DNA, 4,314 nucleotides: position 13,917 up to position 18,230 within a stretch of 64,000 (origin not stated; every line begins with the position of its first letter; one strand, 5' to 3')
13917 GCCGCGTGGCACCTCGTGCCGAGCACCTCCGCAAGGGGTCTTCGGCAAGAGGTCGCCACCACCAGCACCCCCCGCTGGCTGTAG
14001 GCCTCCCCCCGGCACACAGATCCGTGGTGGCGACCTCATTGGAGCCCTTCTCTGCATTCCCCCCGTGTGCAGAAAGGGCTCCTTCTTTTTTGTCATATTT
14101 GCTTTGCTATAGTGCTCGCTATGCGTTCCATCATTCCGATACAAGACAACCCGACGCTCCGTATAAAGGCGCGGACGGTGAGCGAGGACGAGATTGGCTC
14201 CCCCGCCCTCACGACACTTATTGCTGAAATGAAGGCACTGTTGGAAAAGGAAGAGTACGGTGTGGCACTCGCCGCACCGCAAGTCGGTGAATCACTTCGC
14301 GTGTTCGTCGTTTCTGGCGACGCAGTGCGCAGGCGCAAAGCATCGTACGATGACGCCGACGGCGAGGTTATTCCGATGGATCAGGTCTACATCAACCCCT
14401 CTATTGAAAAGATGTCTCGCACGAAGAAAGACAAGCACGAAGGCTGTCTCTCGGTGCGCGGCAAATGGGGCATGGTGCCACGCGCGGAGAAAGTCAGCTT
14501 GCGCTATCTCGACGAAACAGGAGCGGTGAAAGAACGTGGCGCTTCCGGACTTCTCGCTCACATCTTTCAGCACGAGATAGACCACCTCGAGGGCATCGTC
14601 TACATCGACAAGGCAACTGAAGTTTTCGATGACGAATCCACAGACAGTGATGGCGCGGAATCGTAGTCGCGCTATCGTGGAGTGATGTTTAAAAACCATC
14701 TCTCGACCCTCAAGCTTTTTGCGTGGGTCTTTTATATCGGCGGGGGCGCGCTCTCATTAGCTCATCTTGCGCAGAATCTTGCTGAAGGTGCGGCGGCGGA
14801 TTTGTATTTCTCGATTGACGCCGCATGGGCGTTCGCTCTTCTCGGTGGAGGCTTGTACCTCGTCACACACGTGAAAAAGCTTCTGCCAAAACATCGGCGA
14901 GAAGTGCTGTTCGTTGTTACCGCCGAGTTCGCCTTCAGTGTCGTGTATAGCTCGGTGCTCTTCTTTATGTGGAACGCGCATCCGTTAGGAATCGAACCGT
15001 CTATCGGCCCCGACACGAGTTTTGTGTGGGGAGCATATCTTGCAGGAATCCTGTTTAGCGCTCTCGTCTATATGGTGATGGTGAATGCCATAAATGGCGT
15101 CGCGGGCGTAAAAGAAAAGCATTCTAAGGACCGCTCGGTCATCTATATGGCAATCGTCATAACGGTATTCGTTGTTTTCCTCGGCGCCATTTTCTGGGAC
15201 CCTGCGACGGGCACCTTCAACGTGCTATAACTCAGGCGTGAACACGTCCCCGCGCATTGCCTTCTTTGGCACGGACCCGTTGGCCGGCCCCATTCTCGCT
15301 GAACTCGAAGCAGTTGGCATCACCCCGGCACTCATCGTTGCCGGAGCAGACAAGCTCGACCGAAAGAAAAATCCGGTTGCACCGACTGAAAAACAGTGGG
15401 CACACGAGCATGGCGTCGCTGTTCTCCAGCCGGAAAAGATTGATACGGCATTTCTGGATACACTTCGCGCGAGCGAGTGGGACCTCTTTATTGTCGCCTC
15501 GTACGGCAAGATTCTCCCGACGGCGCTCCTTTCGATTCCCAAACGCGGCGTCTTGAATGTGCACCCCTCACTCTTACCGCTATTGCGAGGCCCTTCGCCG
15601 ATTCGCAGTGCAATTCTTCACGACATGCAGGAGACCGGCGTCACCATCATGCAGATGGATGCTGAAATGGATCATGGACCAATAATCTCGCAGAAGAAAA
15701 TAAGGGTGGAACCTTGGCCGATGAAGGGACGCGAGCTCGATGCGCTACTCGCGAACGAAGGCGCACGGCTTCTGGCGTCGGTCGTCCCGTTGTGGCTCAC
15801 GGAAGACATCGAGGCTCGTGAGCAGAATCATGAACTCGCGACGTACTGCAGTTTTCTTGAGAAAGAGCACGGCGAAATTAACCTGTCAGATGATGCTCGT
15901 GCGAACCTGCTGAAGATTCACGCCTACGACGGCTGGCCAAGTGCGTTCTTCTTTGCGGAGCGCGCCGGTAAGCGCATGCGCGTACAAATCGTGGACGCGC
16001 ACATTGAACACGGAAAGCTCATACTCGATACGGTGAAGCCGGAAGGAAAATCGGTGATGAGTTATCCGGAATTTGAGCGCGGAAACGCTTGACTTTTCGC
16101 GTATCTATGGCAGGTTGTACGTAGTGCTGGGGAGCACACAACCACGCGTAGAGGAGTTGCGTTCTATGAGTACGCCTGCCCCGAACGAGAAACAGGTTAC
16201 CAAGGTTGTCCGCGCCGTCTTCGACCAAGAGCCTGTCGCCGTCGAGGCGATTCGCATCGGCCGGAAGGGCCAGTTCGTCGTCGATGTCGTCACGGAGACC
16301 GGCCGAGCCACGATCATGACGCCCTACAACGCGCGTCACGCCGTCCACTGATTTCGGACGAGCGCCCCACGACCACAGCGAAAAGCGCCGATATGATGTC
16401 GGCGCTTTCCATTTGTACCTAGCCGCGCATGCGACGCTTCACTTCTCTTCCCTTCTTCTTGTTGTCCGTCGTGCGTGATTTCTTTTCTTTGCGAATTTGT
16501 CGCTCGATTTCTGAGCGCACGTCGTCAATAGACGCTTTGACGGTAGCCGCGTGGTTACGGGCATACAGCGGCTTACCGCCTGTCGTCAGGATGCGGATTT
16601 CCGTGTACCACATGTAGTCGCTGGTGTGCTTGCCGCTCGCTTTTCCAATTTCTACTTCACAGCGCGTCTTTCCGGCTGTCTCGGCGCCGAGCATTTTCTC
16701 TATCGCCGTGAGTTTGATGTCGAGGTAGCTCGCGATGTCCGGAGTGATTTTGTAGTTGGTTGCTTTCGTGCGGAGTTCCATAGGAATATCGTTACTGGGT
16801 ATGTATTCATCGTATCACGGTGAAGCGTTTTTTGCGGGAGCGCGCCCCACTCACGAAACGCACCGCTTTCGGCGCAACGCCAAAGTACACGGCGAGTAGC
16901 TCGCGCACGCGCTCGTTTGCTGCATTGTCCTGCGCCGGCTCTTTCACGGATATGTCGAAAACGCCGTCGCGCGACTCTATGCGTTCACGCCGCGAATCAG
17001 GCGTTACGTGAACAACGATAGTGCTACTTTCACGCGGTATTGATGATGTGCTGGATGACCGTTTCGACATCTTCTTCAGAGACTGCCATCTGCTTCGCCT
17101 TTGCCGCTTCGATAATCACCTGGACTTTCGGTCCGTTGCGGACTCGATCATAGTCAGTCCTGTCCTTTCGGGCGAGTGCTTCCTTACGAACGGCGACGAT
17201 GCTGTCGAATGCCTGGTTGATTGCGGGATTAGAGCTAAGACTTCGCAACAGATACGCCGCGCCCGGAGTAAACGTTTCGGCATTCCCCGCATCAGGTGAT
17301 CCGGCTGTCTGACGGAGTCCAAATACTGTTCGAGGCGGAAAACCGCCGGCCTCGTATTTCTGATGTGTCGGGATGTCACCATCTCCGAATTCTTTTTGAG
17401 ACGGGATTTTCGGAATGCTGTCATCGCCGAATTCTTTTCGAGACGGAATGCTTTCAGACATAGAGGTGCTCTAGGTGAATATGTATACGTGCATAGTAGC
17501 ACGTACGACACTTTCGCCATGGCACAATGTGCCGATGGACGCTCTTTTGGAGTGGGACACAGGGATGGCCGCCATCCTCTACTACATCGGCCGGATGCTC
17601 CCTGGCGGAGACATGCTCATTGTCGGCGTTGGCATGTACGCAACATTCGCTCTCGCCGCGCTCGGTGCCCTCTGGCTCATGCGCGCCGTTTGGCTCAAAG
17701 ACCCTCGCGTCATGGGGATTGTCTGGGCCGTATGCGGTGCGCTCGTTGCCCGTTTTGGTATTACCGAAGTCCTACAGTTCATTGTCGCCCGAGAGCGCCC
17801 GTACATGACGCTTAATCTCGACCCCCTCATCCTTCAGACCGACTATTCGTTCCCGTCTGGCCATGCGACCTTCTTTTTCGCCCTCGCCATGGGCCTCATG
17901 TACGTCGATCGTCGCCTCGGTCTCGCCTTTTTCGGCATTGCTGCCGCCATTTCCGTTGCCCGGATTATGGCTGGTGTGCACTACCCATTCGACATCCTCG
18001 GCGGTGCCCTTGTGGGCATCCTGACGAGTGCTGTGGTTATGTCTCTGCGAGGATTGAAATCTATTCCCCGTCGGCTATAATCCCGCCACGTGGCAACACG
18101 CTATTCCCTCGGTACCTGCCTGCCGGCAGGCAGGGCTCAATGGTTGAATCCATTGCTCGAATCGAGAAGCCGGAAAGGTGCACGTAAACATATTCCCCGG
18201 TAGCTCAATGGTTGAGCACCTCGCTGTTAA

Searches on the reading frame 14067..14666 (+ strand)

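Call 41: search_protein_families(library=pfam, proteins=[window:14067-14666:+], max_evalue=0.0001)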
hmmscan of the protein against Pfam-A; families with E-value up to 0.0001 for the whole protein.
window:14067-14666:+ (199 aa): 1 family
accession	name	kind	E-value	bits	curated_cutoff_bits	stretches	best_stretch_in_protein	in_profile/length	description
PF01327.26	Pep_deformylase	-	3.9e-40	137.4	22.8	1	22-185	4-152/156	Polypeptide deformylase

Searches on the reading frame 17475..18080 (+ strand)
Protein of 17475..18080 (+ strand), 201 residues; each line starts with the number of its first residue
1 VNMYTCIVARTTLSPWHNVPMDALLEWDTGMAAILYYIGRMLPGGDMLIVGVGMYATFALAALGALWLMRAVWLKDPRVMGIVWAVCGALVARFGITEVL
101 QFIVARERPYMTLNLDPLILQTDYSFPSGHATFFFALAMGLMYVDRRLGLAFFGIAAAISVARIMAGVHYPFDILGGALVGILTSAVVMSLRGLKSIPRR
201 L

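Call 41: search_protein_families(library=pfam, proteins=[window:17475-18080:+], max_evalue=0.0001)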
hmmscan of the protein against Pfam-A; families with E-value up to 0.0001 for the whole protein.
window:17475-18080:+ (201 aa): 2 families
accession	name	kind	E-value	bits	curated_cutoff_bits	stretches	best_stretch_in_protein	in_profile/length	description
PF01569.27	PAP2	-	2.6e-19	69.7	27.2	1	83-192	2-125/130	PAP2 superfamily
PF14378.12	PAP2_3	-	4.8e-06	26.9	27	1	112-185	113-188/190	PAP2 superfamily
